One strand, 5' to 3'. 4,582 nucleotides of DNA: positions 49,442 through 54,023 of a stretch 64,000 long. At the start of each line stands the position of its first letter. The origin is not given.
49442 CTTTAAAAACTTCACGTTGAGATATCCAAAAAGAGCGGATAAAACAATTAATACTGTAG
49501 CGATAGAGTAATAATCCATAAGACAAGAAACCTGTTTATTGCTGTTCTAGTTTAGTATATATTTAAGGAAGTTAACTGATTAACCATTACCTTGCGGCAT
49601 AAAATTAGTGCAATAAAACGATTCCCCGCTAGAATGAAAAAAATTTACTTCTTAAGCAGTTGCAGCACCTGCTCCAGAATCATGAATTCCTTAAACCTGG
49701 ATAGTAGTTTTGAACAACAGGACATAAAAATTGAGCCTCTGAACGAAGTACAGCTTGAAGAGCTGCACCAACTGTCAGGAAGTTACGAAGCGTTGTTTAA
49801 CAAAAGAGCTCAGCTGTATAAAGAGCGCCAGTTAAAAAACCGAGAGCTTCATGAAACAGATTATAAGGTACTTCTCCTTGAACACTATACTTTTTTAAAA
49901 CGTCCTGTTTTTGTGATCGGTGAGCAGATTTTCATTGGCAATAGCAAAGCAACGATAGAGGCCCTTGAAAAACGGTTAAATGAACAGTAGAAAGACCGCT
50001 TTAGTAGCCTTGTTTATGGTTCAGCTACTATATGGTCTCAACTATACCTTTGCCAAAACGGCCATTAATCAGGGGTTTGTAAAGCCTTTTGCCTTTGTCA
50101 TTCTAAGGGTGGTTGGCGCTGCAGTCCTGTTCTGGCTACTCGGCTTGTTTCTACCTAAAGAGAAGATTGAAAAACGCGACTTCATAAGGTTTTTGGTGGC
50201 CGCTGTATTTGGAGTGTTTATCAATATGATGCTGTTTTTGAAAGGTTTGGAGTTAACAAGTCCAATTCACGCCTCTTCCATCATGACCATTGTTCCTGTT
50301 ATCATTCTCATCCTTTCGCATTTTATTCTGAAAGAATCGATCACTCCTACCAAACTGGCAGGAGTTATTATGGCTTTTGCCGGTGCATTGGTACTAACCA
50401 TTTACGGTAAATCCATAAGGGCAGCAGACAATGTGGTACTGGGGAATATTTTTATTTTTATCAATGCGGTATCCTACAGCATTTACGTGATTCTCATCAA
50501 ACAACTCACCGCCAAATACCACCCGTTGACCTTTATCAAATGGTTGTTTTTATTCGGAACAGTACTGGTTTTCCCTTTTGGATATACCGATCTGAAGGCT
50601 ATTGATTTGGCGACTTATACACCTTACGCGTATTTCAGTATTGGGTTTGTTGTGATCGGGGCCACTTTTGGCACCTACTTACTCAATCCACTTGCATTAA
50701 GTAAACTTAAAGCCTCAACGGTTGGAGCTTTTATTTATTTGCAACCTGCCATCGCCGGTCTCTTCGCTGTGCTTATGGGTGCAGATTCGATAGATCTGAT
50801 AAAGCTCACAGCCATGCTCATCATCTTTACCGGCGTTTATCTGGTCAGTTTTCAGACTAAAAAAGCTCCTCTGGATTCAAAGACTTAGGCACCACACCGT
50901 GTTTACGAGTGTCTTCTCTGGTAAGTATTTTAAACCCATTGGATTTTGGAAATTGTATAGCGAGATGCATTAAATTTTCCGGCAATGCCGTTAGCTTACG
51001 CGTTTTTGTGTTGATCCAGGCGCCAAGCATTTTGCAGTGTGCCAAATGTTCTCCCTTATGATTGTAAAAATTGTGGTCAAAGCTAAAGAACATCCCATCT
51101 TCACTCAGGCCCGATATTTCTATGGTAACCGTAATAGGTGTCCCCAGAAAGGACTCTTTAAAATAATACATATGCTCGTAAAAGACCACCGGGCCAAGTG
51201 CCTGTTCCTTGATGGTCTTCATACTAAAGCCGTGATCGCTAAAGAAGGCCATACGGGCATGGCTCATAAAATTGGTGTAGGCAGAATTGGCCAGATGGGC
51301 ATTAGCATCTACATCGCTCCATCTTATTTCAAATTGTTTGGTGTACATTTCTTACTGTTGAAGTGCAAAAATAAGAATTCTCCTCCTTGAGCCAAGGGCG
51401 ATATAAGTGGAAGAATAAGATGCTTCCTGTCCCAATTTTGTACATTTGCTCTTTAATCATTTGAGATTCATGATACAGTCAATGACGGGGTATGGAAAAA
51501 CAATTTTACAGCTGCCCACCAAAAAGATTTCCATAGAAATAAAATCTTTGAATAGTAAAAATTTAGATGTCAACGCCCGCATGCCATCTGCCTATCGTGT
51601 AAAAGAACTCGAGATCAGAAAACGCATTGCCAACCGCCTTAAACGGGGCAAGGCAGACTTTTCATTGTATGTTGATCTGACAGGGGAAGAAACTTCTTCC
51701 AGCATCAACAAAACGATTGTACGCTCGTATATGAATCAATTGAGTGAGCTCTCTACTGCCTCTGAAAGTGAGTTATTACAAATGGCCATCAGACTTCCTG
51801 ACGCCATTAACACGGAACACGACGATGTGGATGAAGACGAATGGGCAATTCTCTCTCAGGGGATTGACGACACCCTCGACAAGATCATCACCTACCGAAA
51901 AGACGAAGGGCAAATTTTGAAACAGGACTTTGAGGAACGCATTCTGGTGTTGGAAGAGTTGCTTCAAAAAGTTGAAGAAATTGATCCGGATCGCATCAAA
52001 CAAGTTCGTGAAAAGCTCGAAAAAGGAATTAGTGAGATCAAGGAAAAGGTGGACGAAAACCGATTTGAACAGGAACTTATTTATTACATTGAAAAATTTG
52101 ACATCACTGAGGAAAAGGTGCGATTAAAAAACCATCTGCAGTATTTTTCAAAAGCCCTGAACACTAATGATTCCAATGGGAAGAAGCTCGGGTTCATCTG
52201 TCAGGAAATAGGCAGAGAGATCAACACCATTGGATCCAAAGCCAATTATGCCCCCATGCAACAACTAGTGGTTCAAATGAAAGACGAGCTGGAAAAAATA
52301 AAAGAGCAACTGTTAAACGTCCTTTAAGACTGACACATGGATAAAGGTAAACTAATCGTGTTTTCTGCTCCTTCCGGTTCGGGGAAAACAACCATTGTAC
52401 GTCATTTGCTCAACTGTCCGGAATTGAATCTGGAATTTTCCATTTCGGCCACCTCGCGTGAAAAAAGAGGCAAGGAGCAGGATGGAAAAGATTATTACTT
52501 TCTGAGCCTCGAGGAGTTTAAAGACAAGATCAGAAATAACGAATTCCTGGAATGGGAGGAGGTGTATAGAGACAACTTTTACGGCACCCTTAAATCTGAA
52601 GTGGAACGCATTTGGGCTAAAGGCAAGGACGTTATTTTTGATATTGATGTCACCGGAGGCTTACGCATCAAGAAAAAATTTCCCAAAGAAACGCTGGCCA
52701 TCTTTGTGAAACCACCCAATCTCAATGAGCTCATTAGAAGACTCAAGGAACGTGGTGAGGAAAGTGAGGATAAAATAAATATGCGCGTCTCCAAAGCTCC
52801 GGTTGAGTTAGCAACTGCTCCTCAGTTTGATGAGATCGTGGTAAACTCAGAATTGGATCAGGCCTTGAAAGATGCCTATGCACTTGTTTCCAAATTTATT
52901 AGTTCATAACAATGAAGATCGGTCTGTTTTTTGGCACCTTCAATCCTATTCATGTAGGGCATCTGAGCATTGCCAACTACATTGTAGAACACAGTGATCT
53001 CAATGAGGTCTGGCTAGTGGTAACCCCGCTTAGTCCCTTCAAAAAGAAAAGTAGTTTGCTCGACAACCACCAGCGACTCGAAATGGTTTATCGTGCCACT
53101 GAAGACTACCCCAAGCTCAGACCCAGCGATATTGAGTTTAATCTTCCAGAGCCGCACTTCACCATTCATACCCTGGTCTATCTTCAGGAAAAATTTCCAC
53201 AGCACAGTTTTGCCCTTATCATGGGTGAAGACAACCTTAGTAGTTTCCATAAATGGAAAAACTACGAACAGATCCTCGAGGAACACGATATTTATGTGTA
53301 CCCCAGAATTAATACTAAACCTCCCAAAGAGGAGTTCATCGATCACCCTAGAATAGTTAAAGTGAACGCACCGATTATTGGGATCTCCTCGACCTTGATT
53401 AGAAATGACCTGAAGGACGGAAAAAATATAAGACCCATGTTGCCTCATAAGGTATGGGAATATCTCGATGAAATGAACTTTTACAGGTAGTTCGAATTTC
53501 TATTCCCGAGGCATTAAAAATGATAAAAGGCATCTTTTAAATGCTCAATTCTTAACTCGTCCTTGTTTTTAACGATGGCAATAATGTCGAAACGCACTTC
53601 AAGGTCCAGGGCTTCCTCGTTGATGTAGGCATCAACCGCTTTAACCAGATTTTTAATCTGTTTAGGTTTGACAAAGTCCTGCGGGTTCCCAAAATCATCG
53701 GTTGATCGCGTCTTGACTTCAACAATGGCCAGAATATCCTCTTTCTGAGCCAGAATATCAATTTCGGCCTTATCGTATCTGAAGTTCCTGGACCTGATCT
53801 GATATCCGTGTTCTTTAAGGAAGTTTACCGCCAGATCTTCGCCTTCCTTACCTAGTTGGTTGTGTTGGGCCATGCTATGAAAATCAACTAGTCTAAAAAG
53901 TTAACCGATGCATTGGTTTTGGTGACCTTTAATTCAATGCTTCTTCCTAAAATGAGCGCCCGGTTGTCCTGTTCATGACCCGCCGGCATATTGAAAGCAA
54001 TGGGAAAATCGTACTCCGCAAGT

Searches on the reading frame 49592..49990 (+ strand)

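Call 44: search_protein_families(library=pfam, proteins=[window:49592-49990:+], max_evalue=0.00001)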
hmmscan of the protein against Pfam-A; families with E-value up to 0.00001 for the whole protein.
window:49592-49990:+ (132 aa): 1 family
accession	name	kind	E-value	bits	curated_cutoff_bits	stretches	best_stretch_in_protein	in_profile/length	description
PF03960.21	ArsC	-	2e-09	38.1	24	1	19-124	1-78/79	ArsC family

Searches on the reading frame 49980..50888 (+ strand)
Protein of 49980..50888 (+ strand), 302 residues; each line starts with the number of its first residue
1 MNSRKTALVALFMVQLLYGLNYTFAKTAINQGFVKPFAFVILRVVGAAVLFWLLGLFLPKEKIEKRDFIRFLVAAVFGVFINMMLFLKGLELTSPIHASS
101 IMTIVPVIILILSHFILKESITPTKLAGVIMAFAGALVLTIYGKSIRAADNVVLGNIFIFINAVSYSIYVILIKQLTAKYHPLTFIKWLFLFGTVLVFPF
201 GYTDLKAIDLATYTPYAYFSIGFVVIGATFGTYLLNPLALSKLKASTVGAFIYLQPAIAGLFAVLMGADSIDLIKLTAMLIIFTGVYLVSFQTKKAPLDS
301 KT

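Call 44: search_protein_families(library=pfam, proteins=[window:49980-50888:+], max_evalue=0.00001)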
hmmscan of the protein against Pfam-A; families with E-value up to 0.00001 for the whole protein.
window:49980-50888:+ (302 aa): 1 family
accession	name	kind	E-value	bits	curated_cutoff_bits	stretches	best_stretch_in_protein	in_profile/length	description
PF00892.27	EamA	-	3.1e-38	131.6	28.2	2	7-140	3-134/135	EamA-like transporter family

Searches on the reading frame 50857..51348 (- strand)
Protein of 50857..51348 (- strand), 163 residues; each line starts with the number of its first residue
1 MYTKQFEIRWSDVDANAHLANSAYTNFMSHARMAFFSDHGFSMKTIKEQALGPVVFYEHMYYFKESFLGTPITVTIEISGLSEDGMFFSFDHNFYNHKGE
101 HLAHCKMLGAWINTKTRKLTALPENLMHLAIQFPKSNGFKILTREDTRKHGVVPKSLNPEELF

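Call 44: search_protein_families(library=pfam, proteins=[window:50857-51348:-], max_evalue=0.00001)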
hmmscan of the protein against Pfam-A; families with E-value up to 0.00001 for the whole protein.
window:50857-51348:- (163 aa): 2 families
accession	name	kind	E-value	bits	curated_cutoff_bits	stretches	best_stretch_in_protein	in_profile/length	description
PF13279.12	4HBT_2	-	1.1e-19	71.5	25.5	1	8-127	1-119/122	Thioesterase-like superfamily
PF20791.3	Acyl-ACP_TE_C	-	3.5e-06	27.6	21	0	3-45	9-52/101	Acyl-ACP thioesterase C-terminal domain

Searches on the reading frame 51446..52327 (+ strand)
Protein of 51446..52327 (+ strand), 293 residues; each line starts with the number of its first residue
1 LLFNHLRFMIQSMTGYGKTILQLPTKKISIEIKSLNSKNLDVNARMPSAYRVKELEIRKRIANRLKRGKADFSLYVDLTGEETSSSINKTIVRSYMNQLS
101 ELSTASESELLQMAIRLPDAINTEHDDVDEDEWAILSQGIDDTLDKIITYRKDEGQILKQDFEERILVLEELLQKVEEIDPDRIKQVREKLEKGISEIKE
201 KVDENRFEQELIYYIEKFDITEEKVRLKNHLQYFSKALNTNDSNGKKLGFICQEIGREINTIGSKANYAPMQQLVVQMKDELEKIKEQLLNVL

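Call 45: search_protein_families(library=pfam, proteins=[window:51446-52327:+], max_evalue=0.00001)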
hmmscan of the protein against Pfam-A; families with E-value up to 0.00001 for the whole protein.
window:51446-52327:+ (293 aa): 2 families
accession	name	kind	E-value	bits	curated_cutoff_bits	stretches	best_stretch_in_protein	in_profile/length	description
PF08340.16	YicC-like_C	-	3.5e-39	134.1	27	1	176-292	1-119/120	Endoribonuclease YicC-like, C-terminal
PF03755.18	YicC-like_N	-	3.7e-37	128.6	25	1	10-160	1-156/156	Endoribonuclease YicC-like, N-terminal region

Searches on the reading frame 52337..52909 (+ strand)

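Call 45: search_protein_families(library=pfam, proteins=[window:52337-52909:+], max_evalue=0.00001)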
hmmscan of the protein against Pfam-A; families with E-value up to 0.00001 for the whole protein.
window:52337-52909:+ (190 aa): 2 families
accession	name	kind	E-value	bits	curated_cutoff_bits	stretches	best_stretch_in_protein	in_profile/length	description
PF00625.27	Guanylate_kin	-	1e-45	156.1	25.2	1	4-180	2-175/182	Guanylate kinase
PF13238.12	AAA_18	-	9.9e-06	26.5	29.4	0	7-147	1-119/128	AAA domain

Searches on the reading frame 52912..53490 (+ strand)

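Call 45: search_protein_families(library=pfam, proteins=[window:52912-53490:+], max_evalue=0.00001)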
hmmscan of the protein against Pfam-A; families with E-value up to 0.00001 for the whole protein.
window:52912-53490:+ (192 aa): 1 family
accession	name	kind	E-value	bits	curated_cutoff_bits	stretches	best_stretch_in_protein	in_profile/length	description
PF01467.32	CTP_transf_like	-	2.4e-20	73.5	21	1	5-165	1-132/133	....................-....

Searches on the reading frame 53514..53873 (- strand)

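Call 45: search_protein_families(library=pfam, proteins=[window:53514-53873:-], max_evalue=0.00001)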
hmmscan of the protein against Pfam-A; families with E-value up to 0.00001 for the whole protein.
window:53514-53873:- (119 aa): 2 families
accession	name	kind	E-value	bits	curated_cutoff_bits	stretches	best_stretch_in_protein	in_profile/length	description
PF02021.23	UPF0102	-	1.8e-25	89.5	23.6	1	11-100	1-80/80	Uncharacterised protein family UPF0102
PF08378.17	NERD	-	3e-06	28.2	22.1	1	8-85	2-89/111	Nuclease-related domain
